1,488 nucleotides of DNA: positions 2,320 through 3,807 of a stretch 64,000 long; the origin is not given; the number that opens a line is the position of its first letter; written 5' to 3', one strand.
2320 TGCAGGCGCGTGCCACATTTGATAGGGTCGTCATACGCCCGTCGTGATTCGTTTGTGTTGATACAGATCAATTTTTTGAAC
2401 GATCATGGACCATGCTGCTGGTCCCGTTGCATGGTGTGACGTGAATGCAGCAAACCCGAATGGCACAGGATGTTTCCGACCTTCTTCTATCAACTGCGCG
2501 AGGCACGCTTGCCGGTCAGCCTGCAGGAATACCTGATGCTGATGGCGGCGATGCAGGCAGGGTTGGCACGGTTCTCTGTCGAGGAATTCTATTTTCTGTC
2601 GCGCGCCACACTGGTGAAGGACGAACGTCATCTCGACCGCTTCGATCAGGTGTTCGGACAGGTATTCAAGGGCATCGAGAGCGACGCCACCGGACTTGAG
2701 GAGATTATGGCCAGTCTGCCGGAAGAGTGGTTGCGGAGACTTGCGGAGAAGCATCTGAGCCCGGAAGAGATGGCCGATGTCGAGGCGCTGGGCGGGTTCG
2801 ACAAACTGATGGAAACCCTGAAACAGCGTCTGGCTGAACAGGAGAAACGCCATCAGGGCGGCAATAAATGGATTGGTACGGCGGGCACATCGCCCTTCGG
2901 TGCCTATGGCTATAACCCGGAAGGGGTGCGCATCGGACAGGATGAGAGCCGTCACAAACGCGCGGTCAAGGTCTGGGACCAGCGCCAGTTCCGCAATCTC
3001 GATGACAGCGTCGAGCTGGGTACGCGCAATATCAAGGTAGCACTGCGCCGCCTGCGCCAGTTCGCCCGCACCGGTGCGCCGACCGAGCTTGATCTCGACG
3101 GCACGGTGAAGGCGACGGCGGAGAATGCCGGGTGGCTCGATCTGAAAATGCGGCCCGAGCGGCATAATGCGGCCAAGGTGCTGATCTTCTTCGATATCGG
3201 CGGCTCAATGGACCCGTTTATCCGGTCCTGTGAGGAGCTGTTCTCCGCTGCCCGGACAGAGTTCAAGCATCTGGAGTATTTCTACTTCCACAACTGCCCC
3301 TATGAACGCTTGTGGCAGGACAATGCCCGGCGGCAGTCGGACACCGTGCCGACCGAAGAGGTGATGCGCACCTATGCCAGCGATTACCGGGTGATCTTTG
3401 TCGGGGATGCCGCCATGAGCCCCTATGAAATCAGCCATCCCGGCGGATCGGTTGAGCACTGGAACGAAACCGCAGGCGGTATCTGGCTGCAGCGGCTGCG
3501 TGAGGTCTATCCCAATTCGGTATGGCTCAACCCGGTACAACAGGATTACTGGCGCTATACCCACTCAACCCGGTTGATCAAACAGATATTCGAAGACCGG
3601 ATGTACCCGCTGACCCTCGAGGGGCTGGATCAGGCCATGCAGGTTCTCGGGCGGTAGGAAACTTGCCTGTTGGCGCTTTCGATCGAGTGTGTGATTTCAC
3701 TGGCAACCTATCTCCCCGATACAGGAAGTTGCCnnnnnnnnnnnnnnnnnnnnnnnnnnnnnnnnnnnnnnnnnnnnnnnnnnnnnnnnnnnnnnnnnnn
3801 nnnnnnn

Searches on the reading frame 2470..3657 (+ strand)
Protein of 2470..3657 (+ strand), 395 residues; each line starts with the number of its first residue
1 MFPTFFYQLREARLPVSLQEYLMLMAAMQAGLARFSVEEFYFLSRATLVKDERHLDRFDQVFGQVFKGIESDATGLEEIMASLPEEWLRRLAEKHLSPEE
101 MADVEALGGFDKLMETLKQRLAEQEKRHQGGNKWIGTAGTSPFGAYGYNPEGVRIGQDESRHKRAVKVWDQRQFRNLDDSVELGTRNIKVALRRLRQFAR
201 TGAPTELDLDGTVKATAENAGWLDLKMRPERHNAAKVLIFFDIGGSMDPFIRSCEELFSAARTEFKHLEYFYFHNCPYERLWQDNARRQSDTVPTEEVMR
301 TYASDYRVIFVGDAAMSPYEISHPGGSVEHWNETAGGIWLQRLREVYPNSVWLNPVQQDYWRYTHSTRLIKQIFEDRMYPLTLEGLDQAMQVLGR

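Call 3: search_protein_families(library=pfam, proteins=[window:2470-3657:+], max_evalue=1)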
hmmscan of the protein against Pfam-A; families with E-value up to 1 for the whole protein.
window:2470-3657:+ (395 aa): 1 family
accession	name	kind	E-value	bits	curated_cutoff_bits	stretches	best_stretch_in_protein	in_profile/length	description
PF05762.20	VWA_CoxE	-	1.6e-06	28.1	26.4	1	189-274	9-97/222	VWA domain containing CoxE-like protein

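Call 4: search_protein_families(library=ncbifam, proteins=[window:2470-3657:+], max_evalue=1)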
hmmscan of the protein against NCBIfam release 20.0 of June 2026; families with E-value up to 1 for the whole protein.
window:2470-3657:+ (395 aa): 2 families
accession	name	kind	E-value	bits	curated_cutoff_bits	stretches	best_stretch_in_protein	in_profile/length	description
NF041121.1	SAV_2336_NTERM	domain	3.6e-07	29.4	200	1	173-262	92-180/475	SAV_2336 N-terminal domain-related protein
NF033123.1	vanW-G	exception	0.13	12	600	1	206-242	159-194/273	glycopeptide resistance accessory protein VanW-G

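Call 29: search_protein_families(library=padloc, proteins=[window:2470-3654:+], max_evalue=1)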
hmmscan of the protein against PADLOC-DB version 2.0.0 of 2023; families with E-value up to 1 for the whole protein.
window:2470-3654:+ (395 aa): 0 families

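Call 96: find_homologous_proteins(query=window:2470-3654:+, max_evalue=1e-30)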
Query window:2470-3654:+ (395 aa): 8000 proteins with E <= 1e-30 among 8000 candidates; the best 120 are listed.
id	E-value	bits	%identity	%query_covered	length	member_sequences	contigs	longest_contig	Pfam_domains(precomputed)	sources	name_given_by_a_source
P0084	2.3e-264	895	98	100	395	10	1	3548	PF05762.21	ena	-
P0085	5.9e-226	768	81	100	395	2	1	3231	PF05762.21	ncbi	ncbi:MAG: VWA domain-containing protein [Pseudomonadota bacterium]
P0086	2.1e-195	668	71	100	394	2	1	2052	PF05762.21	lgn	-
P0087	3.8e-193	660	70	100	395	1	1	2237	PF05762.21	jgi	jgi:uncharacterized protein with von Willebrand factor type A (vWA) domain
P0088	5.1e-193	660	70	100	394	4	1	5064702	PF05762.21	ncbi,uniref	ncbi:VWA domain-containing protein [Caenispirillum salinarum]|uniref:vWA domain-containing protein n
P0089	5.7e-193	660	71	99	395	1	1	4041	PF05762.21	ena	-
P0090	1.4e-192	658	70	100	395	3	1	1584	PF05762.21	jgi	jgi:uncharacterized protein with von Willebrand factor type A (vWA) domain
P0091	7.3e-192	656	71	100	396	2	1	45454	PF05762.21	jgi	-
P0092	8.9e-192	656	70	100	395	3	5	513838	PF05762.21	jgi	jgi:uncharacterized protein with von Willebrand factor type A (vWA) domain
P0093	9.5e-192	656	70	100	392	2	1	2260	PF05762.21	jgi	-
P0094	1.2e-191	655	71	99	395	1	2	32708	PF05762.21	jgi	-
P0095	1.6e-191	655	70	99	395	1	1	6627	PF05762.21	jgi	jgi:uncharacterized protein with von Willebrand factor type A (vWA) domain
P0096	2.3e-191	654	70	100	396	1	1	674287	PF05762.21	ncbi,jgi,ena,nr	ncbi:MAG TPA: VWA domain-containing protein [Azospirillum sp.]|nr:VWA domain-containing protein [Azo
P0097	3.3e-191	654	69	100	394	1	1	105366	PF05762.21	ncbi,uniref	ncbi:VWA domain-containing protein [Caenispirillum bisanense]|uniref:vWA domain-containing protein n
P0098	5.7e-191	653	71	100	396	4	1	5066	PF05762.21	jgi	-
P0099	9.2e-191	652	70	100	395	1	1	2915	PF05762.21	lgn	-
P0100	2.7e-190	651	72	99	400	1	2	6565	PF05762.21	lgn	-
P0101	4.5e-190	650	71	100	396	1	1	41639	PF05762.21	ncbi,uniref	ncbi:vWA domain-containing protein [Azospirillum sp.]|uniref:vWA domain-containing protein n=1 Tax=A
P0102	5.1e-190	650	71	100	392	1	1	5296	PF05762.21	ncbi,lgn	-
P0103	6.3e-190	650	69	100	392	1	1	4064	PF05762.21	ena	-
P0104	7.2e-190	649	70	100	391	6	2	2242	PF05762.21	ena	-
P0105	7.6e-190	649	68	100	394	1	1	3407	PF05762.21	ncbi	-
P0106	7.8e-190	649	69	100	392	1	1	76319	PF05762.21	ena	-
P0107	8.2e-190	649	69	100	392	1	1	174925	PF05762.21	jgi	jgi:uncharacterized protein with von Willebrand factor type A (vWA) domain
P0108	8.6e-190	649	69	100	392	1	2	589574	PF05762.21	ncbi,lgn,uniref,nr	ncbi:vWA domain-containing protein [Zavarzinia compransoris]|uniref:VWA domain-containing protein n=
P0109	1.1e-189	649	68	100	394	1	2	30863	PF05762.21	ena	-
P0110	1.9e-189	648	69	100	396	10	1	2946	PF05762.21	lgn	-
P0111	2.2e-189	648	69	100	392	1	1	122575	PF05762.21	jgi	-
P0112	2.5e-189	648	69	100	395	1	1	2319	PF05762.21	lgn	-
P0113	2.7e-189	647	70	100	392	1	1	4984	PF05762.21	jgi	-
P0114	3.0e-189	647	69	100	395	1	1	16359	PF05762.21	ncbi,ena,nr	ncbi:MAG: VWA domain-containing protein [Rhodobacterales bacterium]|nr:VWA domain-containing protein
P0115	3.1e-189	647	69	100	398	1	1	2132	PF05762.21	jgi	jgi:uncharacterized protein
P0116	3.1e-189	647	69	100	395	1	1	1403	PF05762.21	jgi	jgi:uncharacterized protein with von Willebrand factor type A (vWA) domain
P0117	3.2e-189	647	69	100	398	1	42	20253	PF05762.21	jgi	jgi:uncharacterized protein with von Willebrand factor type A (vWA) domain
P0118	3.3e-189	647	69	99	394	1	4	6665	PF05762.21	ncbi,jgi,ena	jgi:uncharacterized protein with von Willebrand factor type A (vWA) domain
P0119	4.2e-189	647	69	100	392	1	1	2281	PF05762.21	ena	-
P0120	4.2e-189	647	69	100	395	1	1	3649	PF05762.21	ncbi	-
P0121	4.2e-189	647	69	100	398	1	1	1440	PF05762.21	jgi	jgi:uncharacterized protein with von Willebrand factor type A (vWA) domain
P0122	4.8e-189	647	68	100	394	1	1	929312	PF05762.21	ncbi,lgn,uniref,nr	ncbi:vWA domain-containing protein [Caenispirillum bisanense]|uniref:VWA domain containing CoxE-like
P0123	5.5e-189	646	69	100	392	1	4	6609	PF05762.21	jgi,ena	-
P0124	6.1e-189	646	70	100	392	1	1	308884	PF05762.21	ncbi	-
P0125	6.1e-189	646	69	100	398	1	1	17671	PF05762.21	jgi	jgi:uncharacterized protein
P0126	6.7e-189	646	70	100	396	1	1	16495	PF05762.21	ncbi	ncbi:MAG TPA: VWA domain-containing protein [Azospirillum sp.]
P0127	6.7e-189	646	70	100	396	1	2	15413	PF05762.21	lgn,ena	-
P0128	7.9e-189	646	69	100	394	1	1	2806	PF05762.21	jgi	-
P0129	9.2e-189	646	69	99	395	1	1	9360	PF05762.21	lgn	-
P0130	9.9e-189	646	70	99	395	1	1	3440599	PF05762.21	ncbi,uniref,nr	ncbi:vWA domain-containing protein [Indioceanicola profundi]|uniref:vWA domain-containing protein n=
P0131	1.0e-188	646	67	100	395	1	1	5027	PF05762.21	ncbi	-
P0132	1.0e-188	646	69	100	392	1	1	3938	PF05762.21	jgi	-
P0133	1.1e-188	645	70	100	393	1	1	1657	PF05762.21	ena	-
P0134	1.1e-188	645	69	100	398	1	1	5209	PF05762.21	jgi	jgi:uncharacterized protein with von Willebrand factor type A (vWA) domain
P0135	1.1e-188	645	70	100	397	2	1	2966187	PF05762.21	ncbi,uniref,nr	ncbi:vWA domain-containing protein [Azospirillum agricola]|uniref:vWA domain-containing protein n=1 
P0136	1.2e-188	645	69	100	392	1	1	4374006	PF05762.21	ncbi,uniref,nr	ncbi:VWA domain-containing protein [Oleomonas cavernae]|uniref:VWA domain-containing protein n=1 Tax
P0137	1.2e-188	645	68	100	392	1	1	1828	PF05762.21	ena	-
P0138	1.3e-188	645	70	100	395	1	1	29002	PF05762.21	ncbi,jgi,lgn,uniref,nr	ncbi:VWA domain-containing protein [Arenibaculum sp.]|jgi:hypothetical protein|uniref:vWA domain-con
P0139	1.5e-188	645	70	99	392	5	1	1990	PF05762.21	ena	-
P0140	1.5e-188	645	69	100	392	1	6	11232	PF05762.21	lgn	-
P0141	1.9e-188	645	70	100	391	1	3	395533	PF05762.21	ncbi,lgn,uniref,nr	ncbi:hypothetical protein GGD81_000870 [Rhodobium orientis]|uniref:VWA domain-containing protein n=1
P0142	2.0e-188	645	68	100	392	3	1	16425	PF05762.21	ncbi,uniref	ncbi:vWA domain-containing protein [Zavarzinia sp.]|uniref:vWA domain-containing protein n=1 Tax=Zav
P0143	2.0e-188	645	69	99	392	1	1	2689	PF05762.21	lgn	-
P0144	2.0e-188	645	69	100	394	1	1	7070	PF05762.21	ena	-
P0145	2.2e-188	644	68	99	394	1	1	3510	PF05762.21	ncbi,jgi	jgi:uncharacterized protein with von Willebrand factor type A (vWA) domain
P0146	2.2e-188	644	70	100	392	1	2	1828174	PF05762.21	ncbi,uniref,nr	ncbi:vWA domain-containing protein [Oceanibaculum indicum]|uniref:von Willebrand factor A n=2 Tax=Oc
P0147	2.2e-188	644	70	99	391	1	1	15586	PF05762.21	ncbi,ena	-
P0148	2.2e-188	644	70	100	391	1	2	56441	PF05762.21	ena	-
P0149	2.2e-188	644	69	99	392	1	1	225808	PF05762.21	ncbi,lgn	ncbi:MAG: VWA domain-containing protein [Alphaproteobacteria bacterium]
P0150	2.3e-188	644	69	100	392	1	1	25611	PF05762.21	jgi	jgi:hypothetical protein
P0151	2.6e-188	644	69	100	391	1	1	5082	PF05762.21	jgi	jgi:uncharacterized protein with von Willebrand factor type A (vWA) domain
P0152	2.6e-188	644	70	100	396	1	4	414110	PF05762.21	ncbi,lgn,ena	-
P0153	2.7e-188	644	70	100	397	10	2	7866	PF05762.21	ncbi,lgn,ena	-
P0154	3.1e-188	644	70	100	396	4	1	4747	PF05762.21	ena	-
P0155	3.5e-188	644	69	100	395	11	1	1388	PF05762.21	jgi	jgi:uncharacterized protein with von Willebrand factor type A (vWA) domain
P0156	4.0e-188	644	70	100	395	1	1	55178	PF05762.21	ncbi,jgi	ncbi:MAG: hypothetical protein RLY86_437 [Pseudomonadota bacterium]|jgi:uncharacterized protein with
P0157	4.1e-188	644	70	99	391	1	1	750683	PF05762.21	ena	-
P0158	4.5e-188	643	69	100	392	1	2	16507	PF05762.21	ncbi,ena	-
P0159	4.6e-188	643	67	100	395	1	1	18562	PF05762.21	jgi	jgi:uncharacterized protein with von Willebrand factor type A (vWA) domain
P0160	4.7e-188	643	70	100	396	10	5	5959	PF05762.21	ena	-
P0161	5.6e-188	643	69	99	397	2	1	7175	PF05762.21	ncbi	-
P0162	5.7e-188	643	69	100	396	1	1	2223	PF05762.21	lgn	-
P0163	6.0e-188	643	69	100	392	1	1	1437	PF05762.21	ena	-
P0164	6.2e-188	643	70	99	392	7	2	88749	PF05762.21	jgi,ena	-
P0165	6.2e-188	643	69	100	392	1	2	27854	PF05762.21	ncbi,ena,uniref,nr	ncbi:vWA domain-containing protein [Oceanibaculum sp.]|uniref:vWA domain-containing protein n=1 Tax=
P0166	6.2e-188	643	69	100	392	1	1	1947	PF05762.21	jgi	-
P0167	7.4e-188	643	69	100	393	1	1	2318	PF05762.21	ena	-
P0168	8.9e-188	642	69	100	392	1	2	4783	PF05762.21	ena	-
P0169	9.0e-188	642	69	99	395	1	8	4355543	PF05762.21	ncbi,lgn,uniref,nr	ncbi:vWA domain-containing protein [Rhodospirillum centenum]|uniref:VWA domain-containing protein n=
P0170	9.1e-188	642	70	100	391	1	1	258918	PF05762.21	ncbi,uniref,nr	ncbi:vWA domain-containing protein [Rhodobium gokarnense]|uniref:Uncharacterized protein with von Wi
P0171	9.4e-188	642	68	100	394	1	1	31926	PF05762.21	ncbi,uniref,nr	ncbi:VWA domain-containing protein [Thalassospira sp. MCCC 1A01428]|uniref:vWA domain-containing pro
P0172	1.1e-187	642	69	100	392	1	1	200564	PF05762.21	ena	-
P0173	1.1e-187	642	69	100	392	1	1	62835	PF05762.21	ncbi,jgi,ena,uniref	ncbi:VWA domain-containing protein [Zavarzinia sp.]|uniref:vWA domain-containing protein n=1 Tax=Zav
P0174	1.2e-187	642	70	100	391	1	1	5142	PF05762.21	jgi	jgi:uncharacterized protein with von Willebrand factor type A (vWA) domain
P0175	1.2e-187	642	69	100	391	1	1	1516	PF05762.21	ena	-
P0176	1.3e-187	642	70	100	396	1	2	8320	PF05762.21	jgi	jgi:hypothetical protein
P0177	1.5e-187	642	69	100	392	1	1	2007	PF05762.21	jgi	-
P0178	1.5e-187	642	70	100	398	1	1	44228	PF05762.21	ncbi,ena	-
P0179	1.5e-187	642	70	100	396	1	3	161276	PF05762.21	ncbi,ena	-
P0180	1.6e-187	642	68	100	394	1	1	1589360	PF05762.21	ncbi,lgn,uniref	ncbi:VWA domain-containing protein [Thalassospira sp. NFXS8]|uniref:vWA domain-containing protein n=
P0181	1.6e-187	642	69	99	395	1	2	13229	PF05762.21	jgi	-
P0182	1.6e-187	642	70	100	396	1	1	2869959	PF05762.21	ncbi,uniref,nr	ncbi:hypothetical protein SAMN02982917_4230 [Azospirillum oryzae]|uniref:VWA domain-containing prote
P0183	1.7e-187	642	69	99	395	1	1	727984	PF05762.21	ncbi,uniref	ncbi:vWA domain-containing protein [Rhodocista pekingensis]|uniref:VWA domain-containing protein n=1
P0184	1.7e-187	641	68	100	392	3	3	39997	PF05762.21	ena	-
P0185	1.8e-187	641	68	99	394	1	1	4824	PF05762.21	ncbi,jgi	jgi:uncharacterized protein with von Willebrand factor type A (vWA) domain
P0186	1.8e-187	641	70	100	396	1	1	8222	PF05762.21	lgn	-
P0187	1.9e-187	641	69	100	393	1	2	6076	PF05762.21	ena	-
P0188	2.0e-187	641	70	100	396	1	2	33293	PF05762.21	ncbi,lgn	-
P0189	2.1e-187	641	70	99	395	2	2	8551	PF05762.21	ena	-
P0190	2.2e-187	641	69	100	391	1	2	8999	PF05762.21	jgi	jgi:uncharacterized protein with von Willebrand factor type A (vWA) domain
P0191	2.3e-187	641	69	100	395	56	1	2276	PF05762.21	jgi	jgi:uncharacterized protein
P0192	2.4e-187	641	70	100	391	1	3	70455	PF05762.21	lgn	-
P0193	2.4e-187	641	68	100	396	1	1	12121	PF05762.21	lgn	-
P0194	2.5e-187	641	69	100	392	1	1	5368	PF05762.21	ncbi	-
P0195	2.5e-187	641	69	100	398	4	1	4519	PF05762.21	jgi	jgi:uncharacterized protein with von Willebrand factor type A (vWA) domain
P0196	2.5e-187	641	69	100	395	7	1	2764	PF05762.21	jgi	jgi:uncharacterized protein with von Willebrand factor type A (vWA) domain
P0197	2.6e-187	641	70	100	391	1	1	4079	PF05762.21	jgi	-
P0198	2.6e-187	641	69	100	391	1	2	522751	PF05762.21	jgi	-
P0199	2.6e-187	641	70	99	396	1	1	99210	PF05762.21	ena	-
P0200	2.7e-187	641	70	100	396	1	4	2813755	PF05762.21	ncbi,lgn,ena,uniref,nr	ncbi:uncharacterized protein with von Willebrand factor type A (vWA) domain [Azospirillum lipoferum]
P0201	2.7e-187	641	70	100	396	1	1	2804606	PF05762.21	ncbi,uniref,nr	ncbi:VWA domain-containing protein [Azospirillum sp. TSA2s]|uniref:vWA domain-containing protein n=1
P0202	2.8e-187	641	69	99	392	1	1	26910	PF05762.21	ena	-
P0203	3.0e-187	641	70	100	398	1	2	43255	PF05762.21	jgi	-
